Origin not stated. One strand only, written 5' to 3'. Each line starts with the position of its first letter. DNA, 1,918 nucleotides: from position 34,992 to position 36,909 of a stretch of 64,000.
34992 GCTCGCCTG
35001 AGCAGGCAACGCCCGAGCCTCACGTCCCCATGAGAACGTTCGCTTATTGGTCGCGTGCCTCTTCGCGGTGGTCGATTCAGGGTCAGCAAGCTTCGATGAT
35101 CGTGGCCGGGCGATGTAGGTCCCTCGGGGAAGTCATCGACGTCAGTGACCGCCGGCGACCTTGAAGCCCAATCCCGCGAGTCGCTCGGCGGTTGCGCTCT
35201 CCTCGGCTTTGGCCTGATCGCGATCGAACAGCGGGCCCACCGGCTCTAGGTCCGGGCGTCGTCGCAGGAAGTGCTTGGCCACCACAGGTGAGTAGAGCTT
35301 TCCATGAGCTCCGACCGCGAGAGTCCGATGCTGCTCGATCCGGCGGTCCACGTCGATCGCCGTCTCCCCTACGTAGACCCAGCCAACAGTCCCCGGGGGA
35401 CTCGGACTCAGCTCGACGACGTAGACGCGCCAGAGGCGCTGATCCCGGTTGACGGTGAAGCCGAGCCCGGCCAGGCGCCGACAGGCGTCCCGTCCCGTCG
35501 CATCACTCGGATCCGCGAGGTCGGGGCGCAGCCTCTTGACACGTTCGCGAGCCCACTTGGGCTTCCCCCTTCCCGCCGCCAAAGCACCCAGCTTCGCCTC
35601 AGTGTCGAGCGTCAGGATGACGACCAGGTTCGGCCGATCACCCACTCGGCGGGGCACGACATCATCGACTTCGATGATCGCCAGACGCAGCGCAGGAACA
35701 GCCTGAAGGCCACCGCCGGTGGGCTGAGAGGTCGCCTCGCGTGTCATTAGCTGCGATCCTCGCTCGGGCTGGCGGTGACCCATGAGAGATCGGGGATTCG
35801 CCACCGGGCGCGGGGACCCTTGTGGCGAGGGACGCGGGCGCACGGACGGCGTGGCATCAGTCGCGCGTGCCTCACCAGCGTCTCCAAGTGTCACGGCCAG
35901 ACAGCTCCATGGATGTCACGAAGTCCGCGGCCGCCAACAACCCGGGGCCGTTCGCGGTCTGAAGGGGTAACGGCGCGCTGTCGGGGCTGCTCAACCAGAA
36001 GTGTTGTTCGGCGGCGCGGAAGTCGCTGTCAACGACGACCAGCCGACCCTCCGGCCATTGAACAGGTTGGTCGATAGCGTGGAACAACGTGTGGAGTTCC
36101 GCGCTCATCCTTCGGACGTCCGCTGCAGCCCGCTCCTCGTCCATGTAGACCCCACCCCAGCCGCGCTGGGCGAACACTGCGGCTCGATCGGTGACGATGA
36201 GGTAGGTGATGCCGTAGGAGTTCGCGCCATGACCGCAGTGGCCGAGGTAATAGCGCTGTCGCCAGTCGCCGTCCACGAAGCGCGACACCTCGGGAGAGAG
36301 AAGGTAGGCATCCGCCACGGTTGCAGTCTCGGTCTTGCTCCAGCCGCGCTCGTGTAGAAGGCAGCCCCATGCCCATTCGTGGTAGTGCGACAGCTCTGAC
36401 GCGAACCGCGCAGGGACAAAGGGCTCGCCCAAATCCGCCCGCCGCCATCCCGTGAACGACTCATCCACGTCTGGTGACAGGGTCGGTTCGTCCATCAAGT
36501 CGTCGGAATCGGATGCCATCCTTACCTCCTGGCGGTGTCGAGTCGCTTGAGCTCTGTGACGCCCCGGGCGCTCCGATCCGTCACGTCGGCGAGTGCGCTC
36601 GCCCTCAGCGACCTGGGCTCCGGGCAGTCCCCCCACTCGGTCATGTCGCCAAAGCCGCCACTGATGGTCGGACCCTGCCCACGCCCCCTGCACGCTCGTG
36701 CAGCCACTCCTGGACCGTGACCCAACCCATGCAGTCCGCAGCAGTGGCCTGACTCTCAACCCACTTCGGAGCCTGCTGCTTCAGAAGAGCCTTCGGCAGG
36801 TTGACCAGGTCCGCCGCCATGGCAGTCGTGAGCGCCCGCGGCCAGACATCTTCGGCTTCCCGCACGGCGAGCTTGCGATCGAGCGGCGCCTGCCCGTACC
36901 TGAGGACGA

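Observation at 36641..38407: OLD-family (GajA-like) ATPase-TOPRIM nuclease without a cis UvrD partner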

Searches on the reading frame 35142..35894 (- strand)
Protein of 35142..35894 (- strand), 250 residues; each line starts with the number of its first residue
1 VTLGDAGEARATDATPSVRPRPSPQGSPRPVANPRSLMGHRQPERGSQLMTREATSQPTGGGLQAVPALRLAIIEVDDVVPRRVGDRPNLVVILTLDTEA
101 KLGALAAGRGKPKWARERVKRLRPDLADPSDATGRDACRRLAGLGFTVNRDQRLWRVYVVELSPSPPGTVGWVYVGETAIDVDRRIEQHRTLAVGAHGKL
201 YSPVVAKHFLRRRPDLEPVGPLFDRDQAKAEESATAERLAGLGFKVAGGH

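Call 5: search_protein_families(library=pfam, proteins=[window:35142-35894:-], max_evalue=0.01)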
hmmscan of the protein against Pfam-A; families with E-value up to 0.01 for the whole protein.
window:35142-35894:- (250 aa): 0 families

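Call 6: search_protein_families(library=padloc, proteins=[window:35142-35894:-], max_evalue=0.01)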
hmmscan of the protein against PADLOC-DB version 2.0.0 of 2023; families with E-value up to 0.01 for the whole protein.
window:35142-35894:- (250 aa): 0 families

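Call 27: search_protein_families(library=ncbifam, proteins=[window:35142-35747:-], max_evalue=0.01)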
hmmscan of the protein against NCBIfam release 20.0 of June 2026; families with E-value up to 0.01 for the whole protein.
window:35142-35747:- (201 aa): 0 families

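Call 49: search_protein_families(library=pfam, proteins=[window:35142-35747:-, window:35142-35894:-], max_evalue=5)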
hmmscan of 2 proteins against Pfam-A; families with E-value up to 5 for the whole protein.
window:35142-35747:- (201 aa): 1 family
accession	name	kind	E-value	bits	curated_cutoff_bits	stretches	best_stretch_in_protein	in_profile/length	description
PF01541.30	GIY-YIG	-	0.032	15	22.6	1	124-148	15-38/78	GIY-YIG catalytic domain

window:35142-35894:- (250 aa): 1 family
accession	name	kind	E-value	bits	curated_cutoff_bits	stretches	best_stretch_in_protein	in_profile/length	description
PF01541.30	GIY-YIG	-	0.046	14.5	22.6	1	173-197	15-38/78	GIY-YIG catalytic domain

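Call 92: search_solved_structures(query=window:35142-35747:-, max_evalue=5, show_alignments=2)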
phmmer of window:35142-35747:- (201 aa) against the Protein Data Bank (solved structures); distinct sequences matched with E-value up to 5: 3.
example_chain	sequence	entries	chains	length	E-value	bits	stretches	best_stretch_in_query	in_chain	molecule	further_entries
2own_A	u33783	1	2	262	0.35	13.7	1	82-160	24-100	Putative Oleoyl-[acyl-carrier protein] thioesterase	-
3pl5_A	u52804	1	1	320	0.91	12.3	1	35-81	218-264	Putative uncharacterized protein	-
2daz_A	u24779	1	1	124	1.4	11.7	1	87-142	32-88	InaD-like protein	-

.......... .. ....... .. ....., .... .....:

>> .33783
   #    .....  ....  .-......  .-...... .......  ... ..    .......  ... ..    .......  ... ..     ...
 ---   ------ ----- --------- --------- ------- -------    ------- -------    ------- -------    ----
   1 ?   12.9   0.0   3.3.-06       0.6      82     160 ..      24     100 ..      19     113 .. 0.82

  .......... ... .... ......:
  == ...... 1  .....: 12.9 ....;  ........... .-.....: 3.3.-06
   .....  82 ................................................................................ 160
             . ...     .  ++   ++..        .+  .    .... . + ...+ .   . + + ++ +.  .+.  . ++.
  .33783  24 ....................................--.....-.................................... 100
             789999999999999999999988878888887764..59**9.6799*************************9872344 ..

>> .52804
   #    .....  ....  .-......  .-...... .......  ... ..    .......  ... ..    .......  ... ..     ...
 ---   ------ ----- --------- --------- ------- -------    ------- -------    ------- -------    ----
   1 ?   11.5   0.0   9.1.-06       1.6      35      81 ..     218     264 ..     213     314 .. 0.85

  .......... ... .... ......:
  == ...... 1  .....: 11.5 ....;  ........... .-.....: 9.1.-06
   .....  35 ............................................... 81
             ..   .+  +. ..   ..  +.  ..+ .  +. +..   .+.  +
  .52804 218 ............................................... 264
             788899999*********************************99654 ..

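Call 93: search_protein_families(library=phrogs, proteins=[window:35142-35747:-], max_evalue=0.01)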
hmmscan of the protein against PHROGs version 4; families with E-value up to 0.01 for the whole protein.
window:35142-35747:- (201 aa): 0 families

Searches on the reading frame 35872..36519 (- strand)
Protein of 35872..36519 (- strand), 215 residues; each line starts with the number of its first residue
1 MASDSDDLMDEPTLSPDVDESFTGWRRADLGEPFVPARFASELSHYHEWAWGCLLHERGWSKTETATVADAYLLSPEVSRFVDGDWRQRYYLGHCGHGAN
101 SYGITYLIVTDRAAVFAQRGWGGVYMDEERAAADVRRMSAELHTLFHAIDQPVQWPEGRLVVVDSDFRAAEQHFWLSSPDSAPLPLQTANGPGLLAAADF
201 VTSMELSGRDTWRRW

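Call 27: search_protein_families(library=ncbifam, proteins=[window:35872-36519:-], max_evalue=0.01)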
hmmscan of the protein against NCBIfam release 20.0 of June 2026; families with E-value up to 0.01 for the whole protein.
window:35872-36519:- (215 aa): 0 families

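Call 49: search_protein_families(library=pfam, proteins=[window:35872-36519:-], max_evalue=5)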
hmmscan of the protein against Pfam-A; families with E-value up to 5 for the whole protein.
window:35872-36519:- (215 aa): 0 families

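Call 61: find_homologous_proteins(query=window:35872-36519:-, max_evalue=0.001)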
Query window:35872-36519:- (215 aa): 1 proteins with E <= 0.001 among 784 candidates.
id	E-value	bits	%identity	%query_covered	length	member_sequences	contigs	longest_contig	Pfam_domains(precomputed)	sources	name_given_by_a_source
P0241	2.8e-145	500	100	100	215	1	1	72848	-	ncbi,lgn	-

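Call 70: search_protein_representatives(protein=window:35872-36519:-)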
Query: 215 residues. Proteins with E-value up to 0.001 (for the whole library): 522; up to 1e-10: 57; up to 1e-30: 7. The best 150 are listed.
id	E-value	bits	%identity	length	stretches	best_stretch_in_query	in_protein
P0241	8.9e-146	499.7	100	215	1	1-215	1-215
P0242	2.0e-45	171.4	47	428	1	17-193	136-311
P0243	2.0e-44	168.2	45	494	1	17-189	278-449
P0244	6.2e-40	153.4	46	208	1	13-195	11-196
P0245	4.2e-36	140.9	43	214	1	16-181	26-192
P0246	1.9e-32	128.9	44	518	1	17-207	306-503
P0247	3.5e-32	128.1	38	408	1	14-183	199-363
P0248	8.6e-28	113.7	41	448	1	13-196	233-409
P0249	1.3e-27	113.1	41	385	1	20-180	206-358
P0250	1.5e-26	109.6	37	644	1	13-189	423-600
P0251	3.8e-25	105.0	36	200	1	13-172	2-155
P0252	4.8e-21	91.6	42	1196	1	14-181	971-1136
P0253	4.0e-19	85.4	36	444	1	13-178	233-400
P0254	4.6e-17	78.6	43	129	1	100-202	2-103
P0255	5.1e-16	75.2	42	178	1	69-176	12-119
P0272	2.7e-12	63.0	29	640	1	13-168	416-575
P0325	1.3e-09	54.2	35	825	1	15-142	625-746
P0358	7.0e-09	51.8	45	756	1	92-177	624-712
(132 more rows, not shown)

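Call 71: search_protein_families(library=pfam, proteins=[P0242, P0243, P0246, P0247, P0250, P0252, P0272, P0325, P0358, P0244], max_evalue=0.001)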
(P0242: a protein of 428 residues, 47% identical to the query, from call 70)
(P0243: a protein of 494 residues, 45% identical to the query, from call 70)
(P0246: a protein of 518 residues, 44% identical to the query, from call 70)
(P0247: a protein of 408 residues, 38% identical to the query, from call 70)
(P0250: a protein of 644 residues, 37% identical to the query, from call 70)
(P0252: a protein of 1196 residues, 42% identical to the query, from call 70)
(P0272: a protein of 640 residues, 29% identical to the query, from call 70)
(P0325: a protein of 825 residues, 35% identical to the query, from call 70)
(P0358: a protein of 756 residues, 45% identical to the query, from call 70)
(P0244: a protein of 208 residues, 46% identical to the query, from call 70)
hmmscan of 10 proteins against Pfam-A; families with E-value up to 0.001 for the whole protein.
P0242 (428 aa): 0 families

P0243 (494 aa): 0 families

P0246 (518 aa): 0 families

P0247 (408 aa): 0 families

P0250 (644 aa): 0 families

P0252 (1196 aa): 1 family
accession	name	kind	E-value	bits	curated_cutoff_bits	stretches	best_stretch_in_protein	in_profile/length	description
PF22552.1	TY-Chap3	-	2.7e-13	51.1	27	1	259-340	32-112/117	T3SS (YopN, CesT) and YbjN peptide-binding chaperone 3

P0272 (640 aa): 0 families

P0325 (825 aa): 0 families

P0358 (756 aa): 2 families
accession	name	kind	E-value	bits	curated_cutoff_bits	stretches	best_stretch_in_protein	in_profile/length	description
PF20796.3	PDDEXK_13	-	1.2e-63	215.6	27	1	235-529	6-290/290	PD-(D/E)XK nuclease superfamily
PF22558.3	REase-ARP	-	1.4e-25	90.9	27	1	279-528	30-270/270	Restriction Endonuclease associating with ARP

P0244 (208 aa): 0 families

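Call 72: find_encoding_contigs(protein=P0244, flank=6000, max_places=3)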
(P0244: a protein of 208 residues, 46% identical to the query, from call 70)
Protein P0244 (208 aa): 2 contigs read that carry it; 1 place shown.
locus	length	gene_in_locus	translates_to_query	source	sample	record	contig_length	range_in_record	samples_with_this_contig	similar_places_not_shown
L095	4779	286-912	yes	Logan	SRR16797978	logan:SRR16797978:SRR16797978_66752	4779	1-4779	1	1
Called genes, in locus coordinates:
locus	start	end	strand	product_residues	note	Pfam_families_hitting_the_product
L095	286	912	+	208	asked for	-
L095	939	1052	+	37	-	-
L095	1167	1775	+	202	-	-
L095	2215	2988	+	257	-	-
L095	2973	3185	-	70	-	-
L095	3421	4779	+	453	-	?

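Call 93: search_protein_families(library=phrogs, proteins=[window:35872-36519:-], max_evalue=0.01)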
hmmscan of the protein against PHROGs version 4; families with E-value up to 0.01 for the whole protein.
window:35872-36519:- (215 aa): 0 families

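Call 99: find_encoding_contigs(protein=P0245, flank=8000, max_places=4)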
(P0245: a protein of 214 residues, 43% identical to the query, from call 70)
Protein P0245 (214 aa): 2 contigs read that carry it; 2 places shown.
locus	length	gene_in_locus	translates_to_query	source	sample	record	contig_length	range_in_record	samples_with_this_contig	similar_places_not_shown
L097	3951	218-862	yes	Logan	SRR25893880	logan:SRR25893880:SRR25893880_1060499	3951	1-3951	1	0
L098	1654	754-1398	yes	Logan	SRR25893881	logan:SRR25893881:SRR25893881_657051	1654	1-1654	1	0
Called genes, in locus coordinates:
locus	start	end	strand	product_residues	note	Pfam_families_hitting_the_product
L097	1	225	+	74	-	?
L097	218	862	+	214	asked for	-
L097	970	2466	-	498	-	PF16697:Yop-YscD_cpl (weak), PF00498:FHA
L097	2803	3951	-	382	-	?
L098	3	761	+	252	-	?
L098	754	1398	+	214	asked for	-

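Call 101: predict_structure(alignment_id=A4)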
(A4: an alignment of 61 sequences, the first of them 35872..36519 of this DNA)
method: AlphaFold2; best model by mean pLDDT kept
length: 215 residues; sequences in the alignment: 61
mean_pLDDT: 88.2   pTM: 0.85
mean pLDDT of the five models: 88.2, 86.8, 86.1, 86.0, 84.8
residues with pLDDT >= 90: 133; 70-90: 63; 50-70: 14; < 50: 5
segments of 3 or more residues with pLDDT < 50: 213-215
pLDDT, mean of each block of 10 residues (from residue 1): 58 89 94 95 91 86 82 94 95 88 95 97 93 97 96 90 92 87 82 91 80 51
secondary structure, 60 per line:
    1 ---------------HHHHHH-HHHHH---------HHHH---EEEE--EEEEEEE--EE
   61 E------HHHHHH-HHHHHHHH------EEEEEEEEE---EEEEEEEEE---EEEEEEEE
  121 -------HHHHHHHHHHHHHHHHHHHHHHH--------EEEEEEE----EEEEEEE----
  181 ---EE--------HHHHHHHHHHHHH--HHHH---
elements in order: H16-21 H23-27 H37-40 E44-47 E50-56 E59-61 H68-73 H75-82 E89-97 E101-109 E113-120 H128-150 E159-165 E170-176 H194-206 H209-212

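Call 103: fold_search(model_id=the predicted structure, library=pdb)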
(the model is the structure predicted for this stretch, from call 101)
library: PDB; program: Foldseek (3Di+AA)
matches with E <= 10: 326; with E <= 0.001: 0
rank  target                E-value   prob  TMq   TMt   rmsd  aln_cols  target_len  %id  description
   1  9cr6_C                8.7e-02  0.16  0.18  0.15  16.9       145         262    8  Crystal structure of histidine racemase (HisR) of Fusobacterium nucleatum (C209S) (released 2025-03-05)
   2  7fiv_B                1.4e-01  0.21  0.21  0.08  12.3       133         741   12  Crystal structure of the complex formed by Wolbachia cytoplasmic incompatibility factors CidA and CidBND1-ND2 from wPi (released 2022-04-06)
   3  7bxw                  1.8e-01  0.06  0.12  0.10  18.1       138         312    9  Crystal structure ofF RTT109 FROM Candida albicans (released 2021-04-21)
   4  9cr1_C                2.0e-01  0.12  0.19  0.16  17.1       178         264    9  Crystal structure of histidine racemase (HisR) of Fusobacterium nucleatum (C67S) (released 2025-03-05)
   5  8uu4_w                2.7e-01  0.18  0.18  0.30  10.4        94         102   10  Cryo-EM structure of the Listeria innocua 70S ribosome in complex with HPF (structure I-A) (released 2024-02-28)
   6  7bwz                  3.3e-01  0.04  0.11  0.09  17.9       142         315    8  Crystal structure of RTT109 from CANDIDA ALBICANS (released 2021-04-21)
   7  5a1k_A                4.7e-01  0.06  0.11  0.09  14.9       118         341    6  Crystal structure of calcium-free human adseverin domains A1-A3 (released 2015-09-16)
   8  8gq4                  4.9e-01  0.04  0.12  0.09  18.2       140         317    8  Histone acetyltransferase Rtt109 mutant-N195A (released 2023-09-13)
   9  8uu7_w                5.3e-01  0.14  0.18  0.31  11.1        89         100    9  Cryo-EM structure of the Listeria innocua 70S ribosome in complex with HflXr, HPF, and E-site tRNA (structure II-B) (released 2024-02-28)
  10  8gq3                  5.9e-01  0.03  0.12  0.10  17.8       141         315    8  RTT109 mutant from Candida albicans (released 2023-09-13)
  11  9cr1_A                6.3e-01  0.08  0.18  0.15  16.9       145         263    7  Crystal structure of histidine racemase (HisR) of Fusobacterium nucleatum (C67S) (released 2025-03-05)
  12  6l4l                  6.7e-01  0.07  0.18  0.15  16.8       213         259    6  Crystal structure of S. aureus CntK in inactive state (released 2020-10-21)
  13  6jeh_A                6.7e-01  0.06  0.13  0.05  16.0       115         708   11  Crystal structure of calcium free human gelsolin amyloid mutant D187Y (released 2019-06-12)
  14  7c3o                  6.7e-01  0.03  0.12  0.10  17.9       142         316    7  Crystal structure of TT109 from CANDIDA ALBICANS (released 2021-05-19)
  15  4ua3_A                7.5e-01  0.05  0.15  0.17  13.4       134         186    7  Crystal structure of selenomethionine labeled SpNatD (released 2015-01-28)
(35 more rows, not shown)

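Call 104: search_protein_families(library=ncbifam, proteins=[L098:3-761:+], max_evalue=0.001)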
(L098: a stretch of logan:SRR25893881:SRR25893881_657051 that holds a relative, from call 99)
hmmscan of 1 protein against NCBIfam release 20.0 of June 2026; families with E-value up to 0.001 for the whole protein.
L098:3-761:+ (252 aa): 5 families
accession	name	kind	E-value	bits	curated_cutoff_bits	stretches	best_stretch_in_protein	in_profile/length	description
TIGR01447.1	recD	equivalog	2.4e-55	188.2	310.15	1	4-241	365-593/597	exodeoxyribonuclease V subunit alpha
NF008127.0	PRK10875.1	equivalog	3.8e-38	131.4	671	1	55-243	416-612/619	exodeoxyribonuclease V subunit alpha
TIGR01448.2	helicase_RecD2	equivalog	3.4e-29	101.5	500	1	72-234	528-700/713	SF1B family DNA helicase RecD2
TIGR02768.1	TraA_Ti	equivalog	1.5e-09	36.7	590.45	1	120-227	617-720/751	Ti-type conjugative transfer relaxase TraA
NF010464.0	PRK13889.1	subfamily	9.5e-06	23.8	1015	1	113-220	596-699/992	conjugal transfer relaxase TraA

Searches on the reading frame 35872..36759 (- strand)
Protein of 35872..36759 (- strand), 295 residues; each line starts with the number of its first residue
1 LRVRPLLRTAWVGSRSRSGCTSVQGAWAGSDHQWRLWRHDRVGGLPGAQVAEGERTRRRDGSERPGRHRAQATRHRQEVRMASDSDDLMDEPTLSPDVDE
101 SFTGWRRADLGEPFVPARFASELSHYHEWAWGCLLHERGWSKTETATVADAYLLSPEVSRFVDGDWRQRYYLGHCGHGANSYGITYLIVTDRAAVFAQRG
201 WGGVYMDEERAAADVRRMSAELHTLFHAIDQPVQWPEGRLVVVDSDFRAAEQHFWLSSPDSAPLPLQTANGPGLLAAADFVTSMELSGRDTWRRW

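Call 5: search_protein_families(library=pfam, proteins=[window:35872-36759:-], max_evalue=0.01)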
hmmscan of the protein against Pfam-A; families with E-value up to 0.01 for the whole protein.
window:35872-36759:- (295 aa): 0 families

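Call 6: search_protein_families(library=padloc, proteins=[window:35872-36759:-], max_evalue=0.01)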
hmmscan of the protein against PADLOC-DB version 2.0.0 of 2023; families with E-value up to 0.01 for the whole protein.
window:35872-36759:- (295 aa): 0 families
